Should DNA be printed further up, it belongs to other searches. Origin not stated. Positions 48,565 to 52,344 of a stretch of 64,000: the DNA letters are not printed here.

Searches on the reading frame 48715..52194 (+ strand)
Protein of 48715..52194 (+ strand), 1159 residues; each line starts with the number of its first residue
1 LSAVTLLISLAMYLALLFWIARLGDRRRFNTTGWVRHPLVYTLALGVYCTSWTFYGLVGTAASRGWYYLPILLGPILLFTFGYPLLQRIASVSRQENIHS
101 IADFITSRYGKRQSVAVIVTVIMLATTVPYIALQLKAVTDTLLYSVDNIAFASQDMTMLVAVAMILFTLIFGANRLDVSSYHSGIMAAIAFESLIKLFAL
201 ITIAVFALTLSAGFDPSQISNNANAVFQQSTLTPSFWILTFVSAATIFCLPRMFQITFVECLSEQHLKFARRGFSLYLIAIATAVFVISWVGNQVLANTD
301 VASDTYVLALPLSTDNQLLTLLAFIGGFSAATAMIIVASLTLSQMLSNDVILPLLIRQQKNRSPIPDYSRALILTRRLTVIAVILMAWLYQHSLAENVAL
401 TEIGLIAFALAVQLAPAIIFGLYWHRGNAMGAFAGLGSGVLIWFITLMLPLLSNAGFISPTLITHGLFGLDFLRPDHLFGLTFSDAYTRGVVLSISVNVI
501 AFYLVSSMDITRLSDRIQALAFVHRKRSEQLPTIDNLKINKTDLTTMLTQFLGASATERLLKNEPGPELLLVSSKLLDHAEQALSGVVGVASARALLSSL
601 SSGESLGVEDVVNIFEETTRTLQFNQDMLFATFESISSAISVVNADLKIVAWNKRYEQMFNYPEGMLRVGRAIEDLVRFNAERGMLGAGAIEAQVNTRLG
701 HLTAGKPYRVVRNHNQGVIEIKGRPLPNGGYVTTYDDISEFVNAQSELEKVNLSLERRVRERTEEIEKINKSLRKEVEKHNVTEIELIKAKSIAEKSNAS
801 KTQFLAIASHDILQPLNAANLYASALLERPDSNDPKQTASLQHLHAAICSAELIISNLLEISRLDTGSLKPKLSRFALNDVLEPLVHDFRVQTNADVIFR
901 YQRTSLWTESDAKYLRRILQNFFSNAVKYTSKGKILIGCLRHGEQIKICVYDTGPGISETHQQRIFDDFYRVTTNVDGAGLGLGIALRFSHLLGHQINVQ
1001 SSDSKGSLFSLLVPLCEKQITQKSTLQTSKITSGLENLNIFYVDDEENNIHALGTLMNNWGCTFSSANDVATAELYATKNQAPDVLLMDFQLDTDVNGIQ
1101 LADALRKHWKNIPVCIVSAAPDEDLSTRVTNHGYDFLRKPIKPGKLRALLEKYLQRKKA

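Call 14: search_protein_families(library=ncbifam, proteins=[window:48715-52194:+], max_evalue=0.00001)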
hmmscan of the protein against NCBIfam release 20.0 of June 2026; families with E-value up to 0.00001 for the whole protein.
window:48715-52194:+ (1159 aa): 81 families (the best 25 are shown)
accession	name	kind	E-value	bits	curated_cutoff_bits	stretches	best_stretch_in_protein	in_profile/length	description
NF041832.1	near_NosP_CTERM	subfamily_domain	4.8e-100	335.2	400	1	795-1153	1-369/370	NahK/ErcS family hybrid sensor histidine kinase/response regulator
NF041831.1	NO_HK_NahK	exception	1e-84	285.1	1500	1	750-1150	443-850/854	hybrid sensor histidine kinase/response regulator NahK/ErcS'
TIGR02956.1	TMAO_torS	equivalog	4e-60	204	676.5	1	742-1158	412-824/967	TMAO reductase system sensor histidine kinase/response regulator TorS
NF011874.0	PRK15347.1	equivalog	1.4e-44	152.4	852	1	785-1023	382-620/921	two component system sensor kinase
NF008302.0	PRK11091.1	equivalog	2.9e-40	138.2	838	1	789-1157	271-646/779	aerobic respiration two-component sensor histidine kinase ArcB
NF008543.0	PRK11466.1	equivalog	1.1e-38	132.6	982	1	725-1157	378-801/914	TMAO reductase system sensor histidine kinase/response regulator TorS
NF041947.1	LuxQ_Vibrio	equivalog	4.4e-38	130.7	1200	1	789-1155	460-840/843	quorum-sensing autoinducer 2 sensor kinase/phosphatase LuxQ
NF008318.0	PRK11107.1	equivalog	5.8e-37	127.2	890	2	750-1031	242-534/920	two-component sensor histidine kinase BarA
NF046044.1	PnpS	equivalog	9.4e-36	123.6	400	1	787-1014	156-390/390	two-component system histidine kinase PnpS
NF008099.0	PRK10841.1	equivalog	2.1e-32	111.9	920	1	791-1028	460-703/949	two-component system sensor histidine kinase RcsC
TIGR02966.1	phoR_proteo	equivalog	2.4e-31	109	334.2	1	780-1011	96-331/333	phosphate regulon sensor histidine kinase PhoR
NF041735.1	hist_kin_RppB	equivalog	4.5e-31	108.1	400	1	797-1013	212-437/438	two-component system sensor histidine kinase RppB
NF038297.2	hybrid_HK_HrmK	equivalog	5.7e-31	107.8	725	1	776-1153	210-607/607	hybrid histidine kinase/response regulator HrmK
NF033092.0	HK_WalK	equivalog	1e-29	103.6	725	1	755-1014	327-593/594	cell wall metabolism sensor histidine kinase WalK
NF047874.1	MASE3_PAS_HK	subfamily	6.2e-29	101.3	560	1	616-1040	254-649/655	MASE3 domain-containing sensor histidine kinase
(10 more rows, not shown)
